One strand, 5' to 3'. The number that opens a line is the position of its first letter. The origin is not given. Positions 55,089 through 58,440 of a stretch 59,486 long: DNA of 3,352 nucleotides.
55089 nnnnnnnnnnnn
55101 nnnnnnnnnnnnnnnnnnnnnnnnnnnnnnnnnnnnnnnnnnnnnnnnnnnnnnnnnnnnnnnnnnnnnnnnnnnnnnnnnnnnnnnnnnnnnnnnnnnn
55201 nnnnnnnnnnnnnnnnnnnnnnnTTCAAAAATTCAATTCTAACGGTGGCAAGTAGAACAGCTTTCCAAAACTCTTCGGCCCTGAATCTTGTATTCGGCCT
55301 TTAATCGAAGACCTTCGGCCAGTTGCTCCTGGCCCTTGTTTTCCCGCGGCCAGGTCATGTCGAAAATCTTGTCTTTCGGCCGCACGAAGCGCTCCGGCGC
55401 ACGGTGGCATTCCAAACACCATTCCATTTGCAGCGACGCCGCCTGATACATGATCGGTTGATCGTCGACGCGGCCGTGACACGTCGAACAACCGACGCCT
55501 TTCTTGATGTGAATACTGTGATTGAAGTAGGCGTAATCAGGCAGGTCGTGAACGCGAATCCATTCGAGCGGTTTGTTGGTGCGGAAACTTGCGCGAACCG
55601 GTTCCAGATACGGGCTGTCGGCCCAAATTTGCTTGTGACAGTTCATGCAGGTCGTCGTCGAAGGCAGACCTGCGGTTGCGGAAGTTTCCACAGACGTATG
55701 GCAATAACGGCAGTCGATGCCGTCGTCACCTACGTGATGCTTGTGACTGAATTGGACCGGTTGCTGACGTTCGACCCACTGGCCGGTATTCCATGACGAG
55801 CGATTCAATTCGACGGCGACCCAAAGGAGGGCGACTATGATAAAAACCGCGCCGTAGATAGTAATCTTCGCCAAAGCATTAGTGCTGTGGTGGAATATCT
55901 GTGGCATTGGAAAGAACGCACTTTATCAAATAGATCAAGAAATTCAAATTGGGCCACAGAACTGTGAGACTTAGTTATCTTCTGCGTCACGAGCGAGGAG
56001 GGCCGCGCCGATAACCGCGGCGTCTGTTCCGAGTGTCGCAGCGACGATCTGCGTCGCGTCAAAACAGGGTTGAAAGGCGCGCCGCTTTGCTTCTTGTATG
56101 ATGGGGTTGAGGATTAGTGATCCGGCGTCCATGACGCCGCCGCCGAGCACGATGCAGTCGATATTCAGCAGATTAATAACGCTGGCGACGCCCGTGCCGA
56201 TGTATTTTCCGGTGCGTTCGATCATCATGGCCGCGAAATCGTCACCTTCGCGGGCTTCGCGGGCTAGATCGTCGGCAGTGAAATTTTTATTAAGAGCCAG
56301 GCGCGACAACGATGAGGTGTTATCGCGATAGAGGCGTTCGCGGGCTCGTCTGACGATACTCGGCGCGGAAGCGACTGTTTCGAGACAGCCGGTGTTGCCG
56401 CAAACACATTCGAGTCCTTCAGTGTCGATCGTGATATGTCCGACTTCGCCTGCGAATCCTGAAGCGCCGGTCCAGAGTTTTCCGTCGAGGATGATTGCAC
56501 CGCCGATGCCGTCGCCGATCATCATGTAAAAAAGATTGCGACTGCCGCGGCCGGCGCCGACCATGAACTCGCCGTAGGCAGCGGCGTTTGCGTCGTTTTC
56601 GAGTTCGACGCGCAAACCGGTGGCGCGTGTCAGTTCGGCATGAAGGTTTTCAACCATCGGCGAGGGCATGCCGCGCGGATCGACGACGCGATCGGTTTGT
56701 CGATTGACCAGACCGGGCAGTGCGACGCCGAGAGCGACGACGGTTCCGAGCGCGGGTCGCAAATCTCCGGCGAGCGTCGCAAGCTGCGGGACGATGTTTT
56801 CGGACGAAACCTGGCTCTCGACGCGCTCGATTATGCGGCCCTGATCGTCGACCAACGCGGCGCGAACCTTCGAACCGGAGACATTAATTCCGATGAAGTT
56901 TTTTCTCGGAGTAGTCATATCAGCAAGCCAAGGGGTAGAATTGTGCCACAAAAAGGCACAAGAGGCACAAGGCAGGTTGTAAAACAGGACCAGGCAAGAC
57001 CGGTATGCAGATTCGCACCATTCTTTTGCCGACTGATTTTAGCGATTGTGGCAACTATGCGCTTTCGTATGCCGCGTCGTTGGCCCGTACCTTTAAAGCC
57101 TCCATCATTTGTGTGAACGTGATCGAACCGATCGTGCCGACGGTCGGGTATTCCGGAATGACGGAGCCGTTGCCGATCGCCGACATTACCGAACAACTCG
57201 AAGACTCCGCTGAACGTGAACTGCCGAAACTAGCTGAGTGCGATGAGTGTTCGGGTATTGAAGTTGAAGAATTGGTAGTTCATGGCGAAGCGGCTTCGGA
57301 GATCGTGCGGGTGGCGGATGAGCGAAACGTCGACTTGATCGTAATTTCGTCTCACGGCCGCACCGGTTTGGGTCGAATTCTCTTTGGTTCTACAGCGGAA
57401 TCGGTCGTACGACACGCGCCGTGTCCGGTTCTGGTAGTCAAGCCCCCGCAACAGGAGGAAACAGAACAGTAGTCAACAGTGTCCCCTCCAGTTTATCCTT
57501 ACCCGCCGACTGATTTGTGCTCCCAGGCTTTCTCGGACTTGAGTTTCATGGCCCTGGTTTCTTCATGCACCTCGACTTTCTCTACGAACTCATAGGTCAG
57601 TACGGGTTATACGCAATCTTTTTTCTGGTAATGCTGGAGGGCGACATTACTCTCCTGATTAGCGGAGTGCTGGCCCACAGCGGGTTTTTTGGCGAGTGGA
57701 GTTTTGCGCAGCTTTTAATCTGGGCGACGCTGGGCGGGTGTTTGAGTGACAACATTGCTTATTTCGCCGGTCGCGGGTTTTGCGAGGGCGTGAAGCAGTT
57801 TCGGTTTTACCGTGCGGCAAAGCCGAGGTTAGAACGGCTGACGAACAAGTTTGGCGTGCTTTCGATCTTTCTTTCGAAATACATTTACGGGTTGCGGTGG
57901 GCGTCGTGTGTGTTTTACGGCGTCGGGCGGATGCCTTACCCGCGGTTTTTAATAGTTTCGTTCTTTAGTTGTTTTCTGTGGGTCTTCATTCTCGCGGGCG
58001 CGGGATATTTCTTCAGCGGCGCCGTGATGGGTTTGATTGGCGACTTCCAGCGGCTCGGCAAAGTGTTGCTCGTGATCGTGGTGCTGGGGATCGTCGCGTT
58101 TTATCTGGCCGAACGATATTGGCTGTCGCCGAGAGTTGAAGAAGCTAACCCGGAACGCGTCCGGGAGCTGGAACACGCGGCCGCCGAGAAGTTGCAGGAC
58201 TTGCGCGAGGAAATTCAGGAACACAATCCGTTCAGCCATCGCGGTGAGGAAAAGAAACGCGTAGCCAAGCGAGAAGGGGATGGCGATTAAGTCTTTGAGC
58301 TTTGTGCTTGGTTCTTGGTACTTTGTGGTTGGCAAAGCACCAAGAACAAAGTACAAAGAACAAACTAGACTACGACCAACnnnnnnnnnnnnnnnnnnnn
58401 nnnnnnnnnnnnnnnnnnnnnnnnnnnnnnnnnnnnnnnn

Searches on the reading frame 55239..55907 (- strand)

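Call 74: search_protein_families(library=pfam, proteins=[window:55239-55907:-], max_evalue=0.001)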
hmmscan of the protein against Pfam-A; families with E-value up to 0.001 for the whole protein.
window:55239-55907:- (222 aa): 5 families
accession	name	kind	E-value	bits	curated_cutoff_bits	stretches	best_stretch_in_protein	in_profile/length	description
PF14522.11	Cytochrome_C7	-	1.1e-13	51.2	24.8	2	127-222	2-67/67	Cytochrome c7 and related cytochrome c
PF14537.11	Cytochrom_c3_2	-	1.9e-09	38.3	25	1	133-221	2-78/79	Cytochrome c3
PF02085.21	Cytochrom_CIII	-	1.7e-08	35.1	22.9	1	45-94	15-56/101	Class III cytochrome C family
PF22113.1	Mtrc-MtrF_II-IV_dom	-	7.8e-07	29.2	30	0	140-221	9-88/176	Outer membrane cytochrome MtrC/MtrF-like, domains II/IV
PF09699.15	Paired_CXXCH_1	-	0.00012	22.1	20.6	0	135-170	5-38/41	Doubled CXXCH motif (Paired_CXXCH_1)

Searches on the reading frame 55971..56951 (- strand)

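Call 74: search_protein_families(library=pfam, proteins=[window:55971-56951:-], max_evalue=0.001)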
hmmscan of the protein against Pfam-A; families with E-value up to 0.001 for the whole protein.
window:55971-56951:- (326 aa): 1 family
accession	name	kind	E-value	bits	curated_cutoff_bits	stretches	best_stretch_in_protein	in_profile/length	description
PF00480.26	ROK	-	2.2e-68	231.4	22.9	1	20-322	2-293/294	ROK family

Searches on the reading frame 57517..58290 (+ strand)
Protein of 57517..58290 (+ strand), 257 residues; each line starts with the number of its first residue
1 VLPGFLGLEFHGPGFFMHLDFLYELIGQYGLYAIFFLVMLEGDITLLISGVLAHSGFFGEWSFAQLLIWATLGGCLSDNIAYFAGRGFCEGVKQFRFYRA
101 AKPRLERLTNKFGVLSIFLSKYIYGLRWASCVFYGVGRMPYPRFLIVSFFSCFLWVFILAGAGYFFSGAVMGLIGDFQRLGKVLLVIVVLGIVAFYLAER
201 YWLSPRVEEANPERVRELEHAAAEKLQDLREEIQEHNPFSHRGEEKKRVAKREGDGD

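Call 74: search_protein_families(library=pfam, proteins=[window:57517-58290:+], max_evalue=0.001)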
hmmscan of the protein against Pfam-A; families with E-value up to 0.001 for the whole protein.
window:57517-58290:+ (257 aa): 1 family
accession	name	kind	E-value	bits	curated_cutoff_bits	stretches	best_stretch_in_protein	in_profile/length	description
PF09335.16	VTT_dom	-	6.7e-15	56.1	33.9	1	45-164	6-122/123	VTT domain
